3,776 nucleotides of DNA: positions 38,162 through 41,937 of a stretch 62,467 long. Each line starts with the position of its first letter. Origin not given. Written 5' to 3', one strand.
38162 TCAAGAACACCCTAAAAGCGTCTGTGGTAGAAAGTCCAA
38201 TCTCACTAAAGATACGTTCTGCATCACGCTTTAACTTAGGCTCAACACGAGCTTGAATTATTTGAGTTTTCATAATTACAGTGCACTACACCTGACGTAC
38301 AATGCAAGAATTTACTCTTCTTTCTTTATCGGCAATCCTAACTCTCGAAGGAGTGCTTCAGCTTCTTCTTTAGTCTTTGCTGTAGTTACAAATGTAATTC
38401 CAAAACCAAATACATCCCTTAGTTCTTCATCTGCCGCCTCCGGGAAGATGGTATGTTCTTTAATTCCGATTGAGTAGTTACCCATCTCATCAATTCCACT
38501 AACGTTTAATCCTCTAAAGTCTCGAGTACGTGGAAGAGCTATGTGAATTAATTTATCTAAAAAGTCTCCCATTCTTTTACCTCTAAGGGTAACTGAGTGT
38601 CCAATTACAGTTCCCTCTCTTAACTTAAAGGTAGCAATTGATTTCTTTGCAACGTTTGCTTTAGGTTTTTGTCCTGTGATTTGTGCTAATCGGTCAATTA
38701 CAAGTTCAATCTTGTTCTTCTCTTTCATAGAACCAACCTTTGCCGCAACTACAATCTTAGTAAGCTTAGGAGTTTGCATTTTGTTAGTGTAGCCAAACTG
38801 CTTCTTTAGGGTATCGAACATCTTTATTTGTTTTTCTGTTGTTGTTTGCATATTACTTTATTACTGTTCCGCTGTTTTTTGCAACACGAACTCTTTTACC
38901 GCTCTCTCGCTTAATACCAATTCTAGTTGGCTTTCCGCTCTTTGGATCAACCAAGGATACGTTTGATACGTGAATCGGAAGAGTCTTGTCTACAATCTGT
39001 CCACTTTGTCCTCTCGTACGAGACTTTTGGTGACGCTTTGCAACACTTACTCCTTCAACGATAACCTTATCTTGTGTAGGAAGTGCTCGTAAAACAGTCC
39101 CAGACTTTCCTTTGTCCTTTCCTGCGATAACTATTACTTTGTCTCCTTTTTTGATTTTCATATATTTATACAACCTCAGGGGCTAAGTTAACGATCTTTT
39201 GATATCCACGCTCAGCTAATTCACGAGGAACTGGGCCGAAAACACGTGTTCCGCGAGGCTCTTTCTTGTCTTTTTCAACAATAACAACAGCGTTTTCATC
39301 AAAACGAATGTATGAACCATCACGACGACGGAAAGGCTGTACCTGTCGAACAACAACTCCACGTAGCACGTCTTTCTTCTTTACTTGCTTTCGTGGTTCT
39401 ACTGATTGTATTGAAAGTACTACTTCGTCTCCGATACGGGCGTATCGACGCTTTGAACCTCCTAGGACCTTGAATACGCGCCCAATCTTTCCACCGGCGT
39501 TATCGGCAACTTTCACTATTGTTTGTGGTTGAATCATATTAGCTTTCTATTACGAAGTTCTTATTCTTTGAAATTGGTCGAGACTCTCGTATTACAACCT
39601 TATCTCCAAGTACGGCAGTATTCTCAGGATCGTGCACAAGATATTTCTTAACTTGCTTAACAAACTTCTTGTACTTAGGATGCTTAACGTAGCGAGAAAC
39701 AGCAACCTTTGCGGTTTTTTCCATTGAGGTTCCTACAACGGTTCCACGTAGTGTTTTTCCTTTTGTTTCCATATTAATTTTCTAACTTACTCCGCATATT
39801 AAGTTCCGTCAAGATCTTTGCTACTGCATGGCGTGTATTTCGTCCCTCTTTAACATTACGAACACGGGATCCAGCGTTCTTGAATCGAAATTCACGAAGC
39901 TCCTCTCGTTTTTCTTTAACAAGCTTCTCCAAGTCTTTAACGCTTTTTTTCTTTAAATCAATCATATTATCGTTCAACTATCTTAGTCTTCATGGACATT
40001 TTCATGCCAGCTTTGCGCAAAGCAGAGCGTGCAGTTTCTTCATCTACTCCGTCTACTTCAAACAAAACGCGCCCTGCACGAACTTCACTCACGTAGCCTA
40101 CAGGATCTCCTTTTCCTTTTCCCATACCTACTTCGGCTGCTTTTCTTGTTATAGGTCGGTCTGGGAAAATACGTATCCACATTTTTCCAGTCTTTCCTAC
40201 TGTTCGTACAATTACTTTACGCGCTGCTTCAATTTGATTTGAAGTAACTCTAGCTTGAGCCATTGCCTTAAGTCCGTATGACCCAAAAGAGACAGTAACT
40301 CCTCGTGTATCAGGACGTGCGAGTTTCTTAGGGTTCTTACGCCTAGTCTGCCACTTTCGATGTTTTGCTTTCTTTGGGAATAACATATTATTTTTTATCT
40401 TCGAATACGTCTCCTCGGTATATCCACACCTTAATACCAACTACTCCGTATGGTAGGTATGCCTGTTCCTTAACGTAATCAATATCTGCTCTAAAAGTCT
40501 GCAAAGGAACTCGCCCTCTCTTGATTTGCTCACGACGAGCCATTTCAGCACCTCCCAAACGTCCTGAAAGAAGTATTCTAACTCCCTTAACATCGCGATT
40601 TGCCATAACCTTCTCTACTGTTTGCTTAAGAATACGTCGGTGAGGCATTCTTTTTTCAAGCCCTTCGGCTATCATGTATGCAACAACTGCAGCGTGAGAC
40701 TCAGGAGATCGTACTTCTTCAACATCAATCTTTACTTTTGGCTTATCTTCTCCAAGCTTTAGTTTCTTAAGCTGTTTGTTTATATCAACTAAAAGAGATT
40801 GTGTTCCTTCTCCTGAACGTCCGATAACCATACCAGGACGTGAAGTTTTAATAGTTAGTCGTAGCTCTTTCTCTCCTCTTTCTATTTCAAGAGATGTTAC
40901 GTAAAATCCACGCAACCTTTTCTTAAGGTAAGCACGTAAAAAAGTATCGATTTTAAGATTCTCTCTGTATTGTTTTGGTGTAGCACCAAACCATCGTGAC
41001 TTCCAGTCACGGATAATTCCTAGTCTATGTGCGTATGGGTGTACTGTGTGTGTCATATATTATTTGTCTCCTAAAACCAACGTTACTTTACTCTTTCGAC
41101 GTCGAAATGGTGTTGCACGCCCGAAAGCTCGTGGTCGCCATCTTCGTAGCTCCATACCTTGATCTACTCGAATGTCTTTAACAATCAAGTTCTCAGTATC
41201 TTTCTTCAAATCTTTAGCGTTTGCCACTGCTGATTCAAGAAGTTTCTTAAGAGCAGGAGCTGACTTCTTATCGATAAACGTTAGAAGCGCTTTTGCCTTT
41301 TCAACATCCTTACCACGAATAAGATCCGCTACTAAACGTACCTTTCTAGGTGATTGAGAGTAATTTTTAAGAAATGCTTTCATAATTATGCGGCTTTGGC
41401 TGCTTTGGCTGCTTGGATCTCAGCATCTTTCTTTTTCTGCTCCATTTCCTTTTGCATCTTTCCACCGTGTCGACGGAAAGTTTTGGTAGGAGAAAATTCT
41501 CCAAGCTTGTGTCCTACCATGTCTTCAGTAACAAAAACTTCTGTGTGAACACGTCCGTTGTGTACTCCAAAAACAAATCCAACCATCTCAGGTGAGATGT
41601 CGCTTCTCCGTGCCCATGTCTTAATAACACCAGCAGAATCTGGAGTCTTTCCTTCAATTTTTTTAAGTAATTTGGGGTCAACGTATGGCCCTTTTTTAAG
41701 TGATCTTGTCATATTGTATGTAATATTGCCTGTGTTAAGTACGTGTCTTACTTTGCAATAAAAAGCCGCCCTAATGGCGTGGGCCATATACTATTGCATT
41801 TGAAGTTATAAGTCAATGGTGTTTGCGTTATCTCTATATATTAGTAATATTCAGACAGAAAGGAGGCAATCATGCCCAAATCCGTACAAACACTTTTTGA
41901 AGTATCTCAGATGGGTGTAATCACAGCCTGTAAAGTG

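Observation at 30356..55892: The universal str-S10-spc-secY-adk-map array keeps its gene order but is broken at six junctions by accessory cassettes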

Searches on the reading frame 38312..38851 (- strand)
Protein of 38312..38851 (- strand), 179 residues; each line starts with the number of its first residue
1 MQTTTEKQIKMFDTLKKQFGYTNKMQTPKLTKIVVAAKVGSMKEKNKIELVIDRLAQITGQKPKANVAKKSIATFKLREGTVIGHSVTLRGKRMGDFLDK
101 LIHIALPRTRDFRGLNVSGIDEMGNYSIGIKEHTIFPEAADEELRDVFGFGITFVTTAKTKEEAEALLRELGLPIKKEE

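Call 6: search_protein_families(library=ncbifam, proteins=[window:38312-38851:-], max_evalue=0.00001)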
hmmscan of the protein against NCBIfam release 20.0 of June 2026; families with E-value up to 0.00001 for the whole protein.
window:38312-38851:- (179 aa): 2 families
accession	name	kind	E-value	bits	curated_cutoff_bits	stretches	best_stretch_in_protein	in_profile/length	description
NF000585.0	PRK00010.1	equivalog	8.5e-63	211.4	186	1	8-177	10-180/181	50S ribosomal protein L5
NF003258.0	PRK04219.1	equivalog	6.2e-23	81.2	166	1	22-154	9-133/178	50S ribosomal protein L5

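Call 72: find_homologous_proteins(query=window:38312-38851:-, max_evalue=1e-10)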
Query window:38312-38851:- (179 aa): 7999 proteins with E <= 1e-10 among 8000 candidates; the best 120 are listed.
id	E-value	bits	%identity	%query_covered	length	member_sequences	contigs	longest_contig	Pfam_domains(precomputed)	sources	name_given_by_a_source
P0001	4.0e-108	377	99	100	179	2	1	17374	PF00281.25,PF00673.27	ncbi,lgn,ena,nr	ncbi:50S ribosomal protein L5 [Candidatus Kaiserbacteria bacterium]|nr:MAG: 50S ribosomal protein L5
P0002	1.7e-95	335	86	100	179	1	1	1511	PF00281.25,PF00673.27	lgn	-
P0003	2.4e-92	325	85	99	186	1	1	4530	PF00281.25,PF00673.27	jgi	-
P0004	1.9e-91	322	84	99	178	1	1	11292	PF00281.25,PF00673.27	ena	-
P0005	2.6e-90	319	83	100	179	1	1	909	PF00281.25,PF00673.27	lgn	-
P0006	6.3e-90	317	84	99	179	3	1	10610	PF00281.25,PF00673.27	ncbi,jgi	-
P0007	7.4e-90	317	83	100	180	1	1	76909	PF00281.25,PF00673.27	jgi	-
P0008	1.7e-89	316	81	100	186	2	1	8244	PF00281.25,PF00673.27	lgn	-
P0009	1.9e-89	316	81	99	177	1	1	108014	PF00281.25,PF00673.27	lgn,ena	-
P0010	3.5e-88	312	80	100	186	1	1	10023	PF00281.25,PF00673.27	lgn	-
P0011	7.1e-88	311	81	99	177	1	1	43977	PF00281.25,PF00673.27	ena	-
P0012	1.1e-87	310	81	99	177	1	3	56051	PF00281.25,PF00673.27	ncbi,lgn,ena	-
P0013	1.8e-87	309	80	99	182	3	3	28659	PF00281.25,PF00673.27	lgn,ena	-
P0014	1.8e-87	309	80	100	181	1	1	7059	PF00281.25,PF00673.27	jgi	-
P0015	2.3e-87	309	79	100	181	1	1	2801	PF00281.25,PF00673.27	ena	-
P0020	1.1e-85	304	79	99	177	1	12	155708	PF00281.25,PF00673.27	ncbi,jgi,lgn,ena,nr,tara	ncbi:50S ribosomal protein L5 [bacterium]|nr:50S ribosomal protein L5 [bacterium]|tara:strand:+ star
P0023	3.2e-85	302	79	99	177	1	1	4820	PF00281.25,PF00673.27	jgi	jgi:large subunit ribosomal protein L5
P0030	1.1e-83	297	77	99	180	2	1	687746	PF00281.25,PF00673.27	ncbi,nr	ncbi:50S ribosomal protein L5 [Candidatus Kaiserbacteria bacterium]|nr:MAG: 50S ribosomal protein L5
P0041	3.9e-80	286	72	99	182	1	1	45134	PF00281.25,PF00673.27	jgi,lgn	jgi:large subunit ribosomal protein L5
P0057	8.6e-73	262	66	100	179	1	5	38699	PF00281.25,PF00673.27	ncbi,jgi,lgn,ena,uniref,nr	ncbi:50S ribosomal protein L5 [Candidatus Kaiserbacteria bacterium CG10_big_fil_rev_8_21_14_0_10_43_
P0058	9.9e-73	262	68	100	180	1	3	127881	PF00281.25,PF00673.27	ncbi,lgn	ncbi:MAG: 50S ribosomal protein L5 [Candidatus Paceibacterota bacterium]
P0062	3.3e-72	260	69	100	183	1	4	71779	PF00281.25,PF00673.27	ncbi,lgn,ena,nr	ncbi:MAG: 50S ribosomal protein L5 [Candidatus Pacebacteria bacterium]|nr:50S ribosomal protein L5 [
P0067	6.4e-72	259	65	100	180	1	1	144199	PF00281.25,PF00673.27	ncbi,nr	ncbi:MAG: 50S ribosomal protein L5 [Candidatus Pacebacteria bacterium]|nr:50S ribosomal protein L5 [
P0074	1.7e-71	257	68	97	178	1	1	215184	PF00281.25,PF00673.27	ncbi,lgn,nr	ncbi:50S ribosomal protein L5 [Candidatus Kaiserbacteria bacterium]|nr:50S ribosomal protein L5 [Can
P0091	3.0e-70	253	65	99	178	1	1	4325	PF00281.25,PF00673.27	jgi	jgi:large subunit ribosomal protein L5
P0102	7.4e-70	252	65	97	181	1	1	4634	PF00281.25,PF00673.27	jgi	jgi:large subunit ribosomal protein L5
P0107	9.1e-70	252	66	99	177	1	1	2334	PF00281.25,PF00673.27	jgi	jgi:large subunit ribosomal protein L5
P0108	9.7e-70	252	64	99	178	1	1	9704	PF00281.25,PF00673.27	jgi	jgi:large subunit ribosomal protein L5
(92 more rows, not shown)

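Call 73: find_encoding_contigs(protein=P0001, flank=10000, max_places=4)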
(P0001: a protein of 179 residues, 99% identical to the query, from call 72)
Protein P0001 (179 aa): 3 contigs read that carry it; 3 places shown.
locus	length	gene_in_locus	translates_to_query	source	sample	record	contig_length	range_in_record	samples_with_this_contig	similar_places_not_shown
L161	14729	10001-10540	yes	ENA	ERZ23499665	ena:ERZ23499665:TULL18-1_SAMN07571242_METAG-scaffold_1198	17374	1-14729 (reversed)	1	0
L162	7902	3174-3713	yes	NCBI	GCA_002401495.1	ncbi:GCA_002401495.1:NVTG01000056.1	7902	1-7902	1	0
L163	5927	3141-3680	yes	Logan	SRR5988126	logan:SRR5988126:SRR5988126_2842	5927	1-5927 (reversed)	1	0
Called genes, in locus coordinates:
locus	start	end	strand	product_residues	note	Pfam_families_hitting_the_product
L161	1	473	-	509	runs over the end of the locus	PF20154:LNT_N, PF00795:CN_hydrolase (weak)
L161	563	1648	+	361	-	-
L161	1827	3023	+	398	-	PF00009:GTP_EFTU, PF03144:GTP_EFTU_D2, PF03143:GTP_EFTU_D3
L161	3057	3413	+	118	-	PF00338:Ribosomal_S10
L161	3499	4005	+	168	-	-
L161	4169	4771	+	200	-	PF00297:Ribosomal_L3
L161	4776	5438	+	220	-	PF00573:Ribosomal_L4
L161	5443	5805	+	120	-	PF00276:Ribosomal_L23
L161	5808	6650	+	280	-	PF00181:Ribosomal_L2_N, PF03947:Ribosomal_L2_C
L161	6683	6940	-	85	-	-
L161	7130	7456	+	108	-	PF00203:Ribosomal_S19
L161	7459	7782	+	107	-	PF00237:Ribosomal_L22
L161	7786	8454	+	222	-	PF07650:KH_2, PF00189:Ribosomal_S3_C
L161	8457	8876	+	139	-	PF00252:Ribosomal_L16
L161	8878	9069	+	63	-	PF00831:Ribosomal_L29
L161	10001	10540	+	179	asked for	PF00281:Ribosomal_L5, PF00673:Ribosomal_L5_C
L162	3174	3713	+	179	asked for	PF00281:Ribosomal_L5, PF00673:Ribosomal_L5_C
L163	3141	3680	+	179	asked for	PF00281:Ribosomal_L5, PF00673:Ribosomal_L5_C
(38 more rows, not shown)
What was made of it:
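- Tried and rejected: A homologue search with L5 was needed to reach the close relative (calls 72-73).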

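Call 74: find_encoding_contigs(protein=P0007, flank=10000, max_places=3)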
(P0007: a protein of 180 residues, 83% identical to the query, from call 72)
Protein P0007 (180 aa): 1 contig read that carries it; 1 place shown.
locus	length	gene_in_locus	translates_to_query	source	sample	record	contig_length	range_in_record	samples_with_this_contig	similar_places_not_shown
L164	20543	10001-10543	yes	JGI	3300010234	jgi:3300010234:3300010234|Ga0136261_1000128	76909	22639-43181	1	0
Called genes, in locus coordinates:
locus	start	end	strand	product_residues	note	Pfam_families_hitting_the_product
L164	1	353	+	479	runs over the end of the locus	PF07719:TPR_2 (faint), PF13181:TPR_8 (faint), PF13428:TPR_14 (faint), PF13432:TPR_16 (faint), PF14559:TPR_19 (faint)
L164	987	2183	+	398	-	PF00009:GTP_EFTU, PF03144:GTP_EFTU_D2, PF03143:GTP_EFTU_D3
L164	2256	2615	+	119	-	PF00338:Ribosomal_S10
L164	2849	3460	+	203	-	PF00297:Ribosomal_L3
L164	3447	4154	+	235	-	PF00573:Ribosomal_L4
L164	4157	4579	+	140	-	PF00276:Ribosomal_L23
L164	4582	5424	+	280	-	PF00181:Ribosomal_L2_N, PF03947:Ribosomal_L2_C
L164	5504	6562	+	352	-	-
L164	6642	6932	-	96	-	-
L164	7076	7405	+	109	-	PF00203:Ribosomal_S19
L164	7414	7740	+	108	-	PF00237:Ribosomal_L22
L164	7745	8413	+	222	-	PF07650:KH_2, PF00189:Ribosomal_S3_C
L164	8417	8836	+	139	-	PF00252:Ribosomal_L16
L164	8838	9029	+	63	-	PF00831:Ribosomal_L29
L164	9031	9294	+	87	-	PF00366:Ribosomal_S17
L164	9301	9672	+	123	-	PF00238:Ribosomal_L14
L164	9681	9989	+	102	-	PF00467:KOW, PF17136:ribosomal_L24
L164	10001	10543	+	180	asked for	PF00281:Ribosomal_L5, PF00673:Ribosomal_L5_C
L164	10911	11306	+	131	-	PF00410:Ribosomal_S8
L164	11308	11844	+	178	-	PF00347:Ribosomal_L6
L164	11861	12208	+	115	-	PF00861:Ribosomal_L18p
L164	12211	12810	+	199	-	PF00333:Ribosomal_S5, PF03719:Ribosomal_S5_C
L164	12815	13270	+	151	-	PF00828:Ribosomal_L27A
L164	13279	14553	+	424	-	PF00344:SecY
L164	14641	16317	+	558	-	-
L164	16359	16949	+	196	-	PF00625:Guanylate_kin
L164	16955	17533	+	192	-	PF00625:Guanylate_kin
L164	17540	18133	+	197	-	PF00406:ADK, PF02223:Thymidylate_kin (faint), PF13207:AAA_17, PF13238:AAA_18 (faint), PF13671:AAA_33 (faint)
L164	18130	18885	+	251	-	PF00557:Peptidase_M24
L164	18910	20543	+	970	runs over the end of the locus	PF26449:DUF8128, PF12696:TraG-D_C (weak)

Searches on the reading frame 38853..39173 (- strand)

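Call 6: search_protein_families(library=ncbifam, proteins=[window:38853-39173:-], max_evalue=0.00001)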
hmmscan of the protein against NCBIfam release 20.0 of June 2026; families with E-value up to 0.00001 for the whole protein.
window:38853-39173:- (106 aa): 2 families
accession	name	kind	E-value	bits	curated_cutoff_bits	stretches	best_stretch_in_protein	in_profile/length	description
TIGR01079.1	rplX_bact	equivalog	1.4e-34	118.6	53.7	1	5-105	2-104/104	50S ribosomal protein L24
TIGR01080.1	rplX_A_E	equivalog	9.9e-06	25.9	47.65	0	3-86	38-110/116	50S ribosomal protein L24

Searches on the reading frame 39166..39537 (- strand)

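Call 6: search_protein_families(library=ncbifam, proteins=[window:39166-39537:-], max_evalue=0.00001)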
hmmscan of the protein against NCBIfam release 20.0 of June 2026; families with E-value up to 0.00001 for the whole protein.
window:39166-39537:- (123 aa): 3 families
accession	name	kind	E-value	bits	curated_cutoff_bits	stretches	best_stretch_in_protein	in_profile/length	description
TIGR01067.1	rplN_bact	equivalog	1.1e-45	154.4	111.1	1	1-123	1-122/122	50S ribosomal protein L14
NF006344.0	PRK08571.1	equivalog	1.6e-25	89.5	168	1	3-120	13-129/132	50S ribosomal protein L14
TIGR03673.1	uL14_arch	equivalog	4.7e-25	88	191.45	1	3-122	12-130/131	50S ribosomal protein L14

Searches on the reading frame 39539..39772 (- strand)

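Call 6: search_protein_families(library=ncbifam, proteins=[window:39539-39772:-], max_evalue=0.00001)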
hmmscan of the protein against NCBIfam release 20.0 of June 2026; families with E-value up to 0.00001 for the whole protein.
window:39539-39772:- (77 aa): 4 families
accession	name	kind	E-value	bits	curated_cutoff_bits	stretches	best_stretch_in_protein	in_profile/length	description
TIGR03635.1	uS17_bact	equivalog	2.7e-28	97.8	88.7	1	6-75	2-71/72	30S ribosomal protein S17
NF004123.1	PRK05610.1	equivalog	1.1e-27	95.9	74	1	6-75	2-71/72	30S ribosomal protein S17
NF006345.0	PRK08572.1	equivalog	5.7e-15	55.2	120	1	3-75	29-102/111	30S ribosomal protein S17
TIGR03630.1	uS17_arch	equivalog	2.6e-14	53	105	1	2-75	24-98/102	30S ribosomal protein S17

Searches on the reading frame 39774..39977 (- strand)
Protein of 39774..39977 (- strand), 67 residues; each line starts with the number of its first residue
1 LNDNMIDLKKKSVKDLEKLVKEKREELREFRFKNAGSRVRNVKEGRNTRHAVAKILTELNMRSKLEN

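Call 7: search_protein_families(library=ncbifam, proteins=[window:39774-39977:-], max_evalue=0.00001)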
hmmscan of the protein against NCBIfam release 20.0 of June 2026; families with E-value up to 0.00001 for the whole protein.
window:39774-39977:- (67 aa): 1 family
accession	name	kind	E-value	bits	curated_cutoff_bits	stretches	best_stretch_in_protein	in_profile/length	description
TIGR00012.1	L29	equivalog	1.8e-08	34.3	22.6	1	7-60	1-54/56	50S ribosomal protein L29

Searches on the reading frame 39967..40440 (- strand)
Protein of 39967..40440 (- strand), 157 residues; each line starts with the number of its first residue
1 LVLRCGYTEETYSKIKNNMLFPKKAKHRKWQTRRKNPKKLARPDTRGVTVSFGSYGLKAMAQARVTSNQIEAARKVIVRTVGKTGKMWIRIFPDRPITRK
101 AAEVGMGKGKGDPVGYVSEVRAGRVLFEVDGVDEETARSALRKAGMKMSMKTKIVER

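Call 7: search_protein_families(library=ncbifam, proteins=[window:39967-40440:-], max_evalue=0.00001)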
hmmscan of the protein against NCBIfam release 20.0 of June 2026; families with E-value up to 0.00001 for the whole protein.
window:39967-40440:- (157 aa): 3 families
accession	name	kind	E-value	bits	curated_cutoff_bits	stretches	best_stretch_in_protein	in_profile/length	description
TIGR01164.1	rplP_bact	equivalog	1.6e-40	138.2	76.85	1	21-148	2-124/126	50S ribosomal protein L16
TIGR00279.1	uL16_euk_arch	equivalog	7.3e-07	29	223.55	1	59-155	51-163/172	50S ribosomal protein L16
NF003239.0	PRK04199.1-4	equivalog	4.1e-06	26.4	91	0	57-155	48-162/172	50S ribosomal protein L16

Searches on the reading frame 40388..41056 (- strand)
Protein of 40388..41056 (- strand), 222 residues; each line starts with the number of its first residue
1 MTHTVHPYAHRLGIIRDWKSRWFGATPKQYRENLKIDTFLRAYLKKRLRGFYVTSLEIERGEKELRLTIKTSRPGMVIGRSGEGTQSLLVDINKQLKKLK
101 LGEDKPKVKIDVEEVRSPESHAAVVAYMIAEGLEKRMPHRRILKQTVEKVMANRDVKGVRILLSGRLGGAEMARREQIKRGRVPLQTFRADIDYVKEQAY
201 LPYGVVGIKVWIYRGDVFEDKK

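Call 7: search_protein_families(library=ncbifam, proteins=[window:40388-41056:-], max_evalue=0.00001)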
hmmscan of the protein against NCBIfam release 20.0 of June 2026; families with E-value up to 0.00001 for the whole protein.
window:40388-41056:- (222 aa): 3 families
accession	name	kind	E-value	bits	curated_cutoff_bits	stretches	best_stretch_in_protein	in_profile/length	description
TIGR01009.1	rpsC_bact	equivalog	9.5e-66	221.6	114.5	1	1-219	1-210/212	30S ribosomal protein S3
NF003219.0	PRK04191.1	equivalog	5.9e-26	91.2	147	1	38-217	15-187/229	30S ribosomal protein S3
TIGR01008.1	uS3_euk_arch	equivalog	7.7e-21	74.7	150.25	1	38-217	13-185/195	30S ribosomal protein S3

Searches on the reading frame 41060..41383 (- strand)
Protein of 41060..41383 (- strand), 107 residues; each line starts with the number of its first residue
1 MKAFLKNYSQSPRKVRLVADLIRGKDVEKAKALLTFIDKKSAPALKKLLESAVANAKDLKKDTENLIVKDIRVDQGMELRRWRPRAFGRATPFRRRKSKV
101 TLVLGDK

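Call 7: search_protein_families(library=ncbifam, proteins=[window:41060-41383:-], max_evalue=0.00001)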
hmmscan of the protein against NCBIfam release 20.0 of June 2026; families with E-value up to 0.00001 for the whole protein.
window:41060-41383:- (107 aa): 4 families
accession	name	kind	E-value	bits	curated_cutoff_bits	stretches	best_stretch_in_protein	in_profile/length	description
TIGR01044.1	rplV_bact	equivalog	9.1e-29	99.7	73.65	1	6-103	4-102/103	50S ribosomal protein L22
NF008917.0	PRK12279.1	equivalog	1.5e-19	70.4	526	1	2-106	4-110/311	50S ribosomal protein L22/unknown domain fusion protein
TIGR01038.1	uL22_arch_euk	equivalog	4.5e-19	68.9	79.85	1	39-106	80-147/148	50S ribosomal protein L22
NF003260.0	PRK04223.1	equivalog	1.6e-18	67.1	137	1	39-105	84-150/154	50S ribosomal protein L22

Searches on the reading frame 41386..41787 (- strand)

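Call 5: search_protein_families(library=pfam, proteins=[window:41386-41787:-], max_evalue=0.01)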
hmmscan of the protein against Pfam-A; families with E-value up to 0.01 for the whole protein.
window:41386-41787:- (133 aa): 1 family
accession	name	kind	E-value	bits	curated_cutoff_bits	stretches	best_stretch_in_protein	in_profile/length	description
PF00203.26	Ribosomal_S19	-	8.7e-32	109.2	27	1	28-107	1-81/81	Ribosomal protein S19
